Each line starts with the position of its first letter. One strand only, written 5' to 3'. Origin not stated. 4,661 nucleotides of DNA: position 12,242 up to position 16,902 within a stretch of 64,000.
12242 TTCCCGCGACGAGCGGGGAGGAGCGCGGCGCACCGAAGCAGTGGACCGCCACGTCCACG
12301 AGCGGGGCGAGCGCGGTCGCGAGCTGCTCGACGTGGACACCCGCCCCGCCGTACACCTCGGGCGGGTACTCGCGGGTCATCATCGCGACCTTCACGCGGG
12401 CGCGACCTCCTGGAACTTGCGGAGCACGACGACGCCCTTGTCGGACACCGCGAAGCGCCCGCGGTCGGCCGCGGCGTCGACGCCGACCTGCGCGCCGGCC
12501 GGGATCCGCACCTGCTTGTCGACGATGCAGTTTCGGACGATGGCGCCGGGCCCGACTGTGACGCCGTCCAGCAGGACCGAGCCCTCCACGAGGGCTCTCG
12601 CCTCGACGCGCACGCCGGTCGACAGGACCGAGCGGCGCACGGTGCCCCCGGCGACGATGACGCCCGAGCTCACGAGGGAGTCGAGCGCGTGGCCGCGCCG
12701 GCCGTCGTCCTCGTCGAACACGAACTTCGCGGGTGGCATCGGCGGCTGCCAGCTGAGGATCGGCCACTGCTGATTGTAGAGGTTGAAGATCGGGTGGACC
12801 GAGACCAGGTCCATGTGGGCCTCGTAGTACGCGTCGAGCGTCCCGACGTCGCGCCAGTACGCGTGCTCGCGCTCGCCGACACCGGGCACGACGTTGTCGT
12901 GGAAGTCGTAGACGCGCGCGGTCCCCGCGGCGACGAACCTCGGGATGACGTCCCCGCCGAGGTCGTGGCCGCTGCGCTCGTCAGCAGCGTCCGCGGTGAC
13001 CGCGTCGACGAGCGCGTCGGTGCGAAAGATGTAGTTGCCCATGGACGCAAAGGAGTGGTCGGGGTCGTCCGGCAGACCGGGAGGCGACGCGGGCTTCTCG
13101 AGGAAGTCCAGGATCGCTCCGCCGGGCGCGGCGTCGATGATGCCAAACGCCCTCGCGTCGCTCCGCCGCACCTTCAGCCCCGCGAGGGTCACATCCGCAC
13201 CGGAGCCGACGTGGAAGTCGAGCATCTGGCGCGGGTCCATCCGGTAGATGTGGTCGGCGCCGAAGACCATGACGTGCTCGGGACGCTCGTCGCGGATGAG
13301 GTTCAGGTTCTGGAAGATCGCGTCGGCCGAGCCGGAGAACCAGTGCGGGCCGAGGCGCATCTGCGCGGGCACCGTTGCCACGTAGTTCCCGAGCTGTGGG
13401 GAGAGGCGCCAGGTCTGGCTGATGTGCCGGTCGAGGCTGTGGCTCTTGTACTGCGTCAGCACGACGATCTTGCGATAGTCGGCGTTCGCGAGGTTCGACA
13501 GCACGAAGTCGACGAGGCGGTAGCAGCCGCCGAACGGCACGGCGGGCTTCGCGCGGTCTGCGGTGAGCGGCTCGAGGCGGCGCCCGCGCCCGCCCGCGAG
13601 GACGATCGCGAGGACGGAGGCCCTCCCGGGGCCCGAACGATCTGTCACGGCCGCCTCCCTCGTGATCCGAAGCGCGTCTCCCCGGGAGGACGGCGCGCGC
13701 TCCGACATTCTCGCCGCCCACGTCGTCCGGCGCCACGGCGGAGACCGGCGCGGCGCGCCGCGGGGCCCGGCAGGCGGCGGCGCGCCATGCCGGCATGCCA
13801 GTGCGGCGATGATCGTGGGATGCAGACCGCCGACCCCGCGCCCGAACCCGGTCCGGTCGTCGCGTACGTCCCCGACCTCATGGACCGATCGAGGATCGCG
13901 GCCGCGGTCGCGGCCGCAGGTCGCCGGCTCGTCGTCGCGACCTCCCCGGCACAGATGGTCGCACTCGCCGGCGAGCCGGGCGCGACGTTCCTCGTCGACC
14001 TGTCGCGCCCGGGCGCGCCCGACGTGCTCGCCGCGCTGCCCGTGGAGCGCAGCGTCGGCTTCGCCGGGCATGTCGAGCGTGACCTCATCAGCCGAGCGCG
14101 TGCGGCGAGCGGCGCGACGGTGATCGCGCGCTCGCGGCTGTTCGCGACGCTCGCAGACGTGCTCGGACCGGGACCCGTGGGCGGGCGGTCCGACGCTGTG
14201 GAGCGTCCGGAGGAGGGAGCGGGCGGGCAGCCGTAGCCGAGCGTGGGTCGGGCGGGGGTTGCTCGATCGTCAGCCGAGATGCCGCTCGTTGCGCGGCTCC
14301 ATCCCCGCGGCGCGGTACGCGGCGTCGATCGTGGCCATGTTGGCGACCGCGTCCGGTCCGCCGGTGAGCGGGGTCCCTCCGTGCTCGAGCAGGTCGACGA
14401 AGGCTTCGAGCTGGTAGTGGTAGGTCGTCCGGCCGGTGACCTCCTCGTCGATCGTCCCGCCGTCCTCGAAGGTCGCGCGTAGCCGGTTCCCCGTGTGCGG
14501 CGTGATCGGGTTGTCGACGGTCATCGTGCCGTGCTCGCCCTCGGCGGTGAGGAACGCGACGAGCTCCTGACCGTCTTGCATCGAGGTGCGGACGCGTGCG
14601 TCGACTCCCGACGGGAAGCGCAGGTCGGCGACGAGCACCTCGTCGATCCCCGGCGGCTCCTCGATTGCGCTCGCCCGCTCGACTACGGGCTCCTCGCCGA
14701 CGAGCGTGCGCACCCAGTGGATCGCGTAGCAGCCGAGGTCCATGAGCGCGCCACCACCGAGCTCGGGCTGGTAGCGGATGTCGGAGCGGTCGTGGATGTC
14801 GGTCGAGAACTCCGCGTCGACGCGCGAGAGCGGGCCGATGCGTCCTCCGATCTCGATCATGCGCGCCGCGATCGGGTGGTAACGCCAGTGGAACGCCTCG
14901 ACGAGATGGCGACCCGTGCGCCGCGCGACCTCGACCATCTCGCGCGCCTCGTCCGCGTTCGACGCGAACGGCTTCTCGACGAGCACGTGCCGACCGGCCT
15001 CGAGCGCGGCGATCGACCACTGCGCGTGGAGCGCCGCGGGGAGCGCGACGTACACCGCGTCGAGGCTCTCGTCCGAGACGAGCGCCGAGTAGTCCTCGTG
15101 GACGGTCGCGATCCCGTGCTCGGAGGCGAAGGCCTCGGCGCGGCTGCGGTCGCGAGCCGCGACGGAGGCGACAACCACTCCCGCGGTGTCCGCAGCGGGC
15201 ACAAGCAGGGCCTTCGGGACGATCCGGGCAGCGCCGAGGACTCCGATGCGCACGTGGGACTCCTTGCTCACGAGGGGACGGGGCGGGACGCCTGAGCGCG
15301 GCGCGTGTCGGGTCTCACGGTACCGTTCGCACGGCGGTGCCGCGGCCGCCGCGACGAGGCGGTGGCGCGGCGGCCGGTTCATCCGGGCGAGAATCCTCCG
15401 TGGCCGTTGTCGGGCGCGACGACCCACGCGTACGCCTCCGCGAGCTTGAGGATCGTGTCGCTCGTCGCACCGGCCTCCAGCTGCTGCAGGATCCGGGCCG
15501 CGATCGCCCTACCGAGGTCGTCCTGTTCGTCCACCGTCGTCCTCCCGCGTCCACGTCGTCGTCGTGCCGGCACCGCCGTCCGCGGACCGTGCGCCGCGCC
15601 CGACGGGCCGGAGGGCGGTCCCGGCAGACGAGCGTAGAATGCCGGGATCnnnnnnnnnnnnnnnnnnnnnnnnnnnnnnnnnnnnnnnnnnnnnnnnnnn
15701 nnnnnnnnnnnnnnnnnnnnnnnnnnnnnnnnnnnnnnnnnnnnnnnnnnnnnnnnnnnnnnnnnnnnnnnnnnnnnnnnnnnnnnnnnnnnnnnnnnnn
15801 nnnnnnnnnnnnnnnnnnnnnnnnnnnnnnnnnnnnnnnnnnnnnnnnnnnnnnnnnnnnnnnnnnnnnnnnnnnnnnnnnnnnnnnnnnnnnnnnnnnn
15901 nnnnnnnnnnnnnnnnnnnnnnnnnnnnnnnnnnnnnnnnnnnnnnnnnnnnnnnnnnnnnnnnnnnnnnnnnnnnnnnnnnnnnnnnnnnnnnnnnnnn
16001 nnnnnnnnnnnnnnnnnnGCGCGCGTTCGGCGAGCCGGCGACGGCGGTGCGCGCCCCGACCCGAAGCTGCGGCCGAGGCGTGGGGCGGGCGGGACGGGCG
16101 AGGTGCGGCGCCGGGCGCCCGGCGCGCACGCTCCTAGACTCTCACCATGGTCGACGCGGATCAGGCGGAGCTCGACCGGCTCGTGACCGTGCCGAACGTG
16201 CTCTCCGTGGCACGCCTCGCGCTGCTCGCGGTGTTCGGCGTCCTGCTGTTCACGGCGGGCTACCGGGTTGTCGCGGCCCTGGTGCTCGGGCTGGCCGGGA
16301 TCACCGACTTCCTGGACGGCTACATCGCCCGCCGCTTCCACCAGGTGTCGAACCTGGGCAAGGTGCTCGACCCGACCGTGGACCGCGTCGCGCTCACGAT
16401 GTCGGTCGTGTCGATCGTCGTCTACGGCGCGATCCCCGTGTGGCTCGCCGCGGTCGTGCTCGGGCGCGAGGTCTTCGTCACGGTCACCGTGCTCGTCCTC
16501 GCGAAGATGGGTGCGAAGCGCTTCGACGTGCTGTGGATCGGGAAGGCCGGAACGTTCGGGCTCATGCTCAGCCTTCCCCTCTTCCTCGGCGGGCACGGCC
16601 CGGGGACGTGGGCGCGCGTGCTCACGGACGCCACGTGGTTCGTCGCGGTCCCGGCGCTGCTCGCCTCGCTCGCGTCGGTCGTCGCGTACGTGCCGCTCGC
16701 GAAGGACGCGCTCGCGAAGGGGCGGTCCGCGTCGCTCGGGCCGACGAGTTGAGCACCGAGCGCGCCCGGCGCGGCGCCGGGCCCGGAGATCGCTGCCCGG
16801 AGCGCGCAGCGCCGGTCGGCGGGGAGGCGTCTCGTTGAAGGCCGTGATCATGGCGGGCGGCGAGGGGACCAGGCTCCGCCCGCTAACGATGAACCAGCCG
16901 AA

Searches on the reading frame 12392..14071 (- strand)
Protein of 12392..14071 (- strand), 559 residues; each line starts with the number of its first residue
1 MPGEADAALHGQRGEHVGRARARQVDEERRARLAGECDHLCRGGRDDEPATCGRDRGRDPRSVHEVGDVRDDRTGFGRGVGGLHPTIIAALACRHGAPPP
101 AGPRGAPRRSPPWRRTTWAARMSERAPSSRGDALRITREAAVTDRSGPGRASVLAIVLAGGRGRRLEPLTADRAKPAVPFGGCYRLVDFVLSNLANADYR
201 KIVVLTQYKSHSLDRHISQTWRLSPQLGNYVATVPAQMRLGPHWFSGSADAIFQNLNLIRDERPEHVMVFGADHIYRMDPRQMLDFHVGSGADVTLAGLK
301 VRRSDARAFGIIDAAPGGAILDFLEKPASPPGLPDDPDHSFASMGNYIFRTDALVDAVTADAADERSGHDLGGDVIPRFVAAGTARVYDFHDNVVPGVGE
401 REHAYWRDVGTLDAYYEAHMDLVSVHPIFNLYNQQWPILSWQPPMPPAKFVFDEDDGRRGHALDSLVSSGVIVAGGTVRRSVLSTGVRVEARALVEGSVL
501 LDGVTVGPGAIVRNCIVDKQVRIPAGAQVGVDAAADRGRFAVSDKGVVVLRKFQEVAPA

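Call 19: search_protein_families(library=pfam, proteins=[window:12392-14071:-], max_evalue=0.01)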
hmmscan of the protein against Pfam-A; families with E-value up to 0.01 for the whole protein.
window:12392-14071:- (559 aa): 6 families
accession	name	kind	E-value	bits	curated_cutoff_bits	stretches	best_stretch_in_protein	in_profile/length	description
PF00483.29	NTP_transferase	-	1e-60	205.8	21.2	1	155-422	2-242/245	Nucleotidyl transferase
PF24894.1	Hexapep_GlmU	-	1.2e-37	128.7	23.3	1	446-549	1-103/104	GlmU-like, C-terminal hexapeptide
PF25084.1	LbH_EIF2B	-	4.6e-07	30.2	54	1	471-530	29-88/105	EIF2B subunit epsilon LbH domain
PF12804.13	NTP_transf_3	-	1.4e-06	29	27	1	155-276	1-98/160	MobA-like NTP transferase domain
PF25247.1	LbH_GLGC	-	0.00019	21.8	27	0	504-552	74-126/135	GLGC left-handed parallel beta-helix domain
PF07959.18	Fucose_pyrophosphorylase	-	0.0011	18.4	34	1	474-526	283-338/418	Fucose pyrophosphorylase domain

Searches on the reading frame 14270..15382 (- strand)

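Call 19: search_protein_families(library=pfam, proteins=[window:14270-15382:-], max_evalue=0.01)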
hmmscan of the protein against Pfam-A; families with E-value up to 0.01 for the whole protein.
window:14270-15382:- (370 aa): 3 families
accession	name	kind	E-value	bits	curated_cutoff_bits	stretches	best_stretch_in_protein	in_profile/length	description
PF01408.29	GFO_IDH_MocA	-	3.3e-23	83.1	24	1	44-161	1-117/120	Oxidoreductase family, NAD-binding Rossmann fold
PF22725.1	GFO_IDH_MocA_C3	-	5.2e-16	59.2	27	1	179-287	10-123/124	GFO/IDH/MocA C-terminal domain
PF02894.22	GFO_IDH_MocA_C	-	2.1e-10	41.2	22.9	1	180-359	7-210/218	Oxidoreductase family, C-terminal alpha/beta domain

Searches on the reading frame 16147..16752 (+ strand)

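Call 19: search_protein_families(library=pfam, proteins=[window:16147-16752:+], max_evalue=0.01)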
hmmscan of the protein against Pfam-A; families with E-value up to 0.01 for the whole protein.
window:16147-16752:+ (201 aa): 1 family
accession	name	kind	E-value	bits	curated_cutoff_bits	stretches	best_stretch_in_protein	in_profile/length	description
PF01066.26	CDP-OH_P_transf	-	8.6e-34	117.6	22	1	14-164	2-147/152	CDP-alcohol phosphatidyltransferase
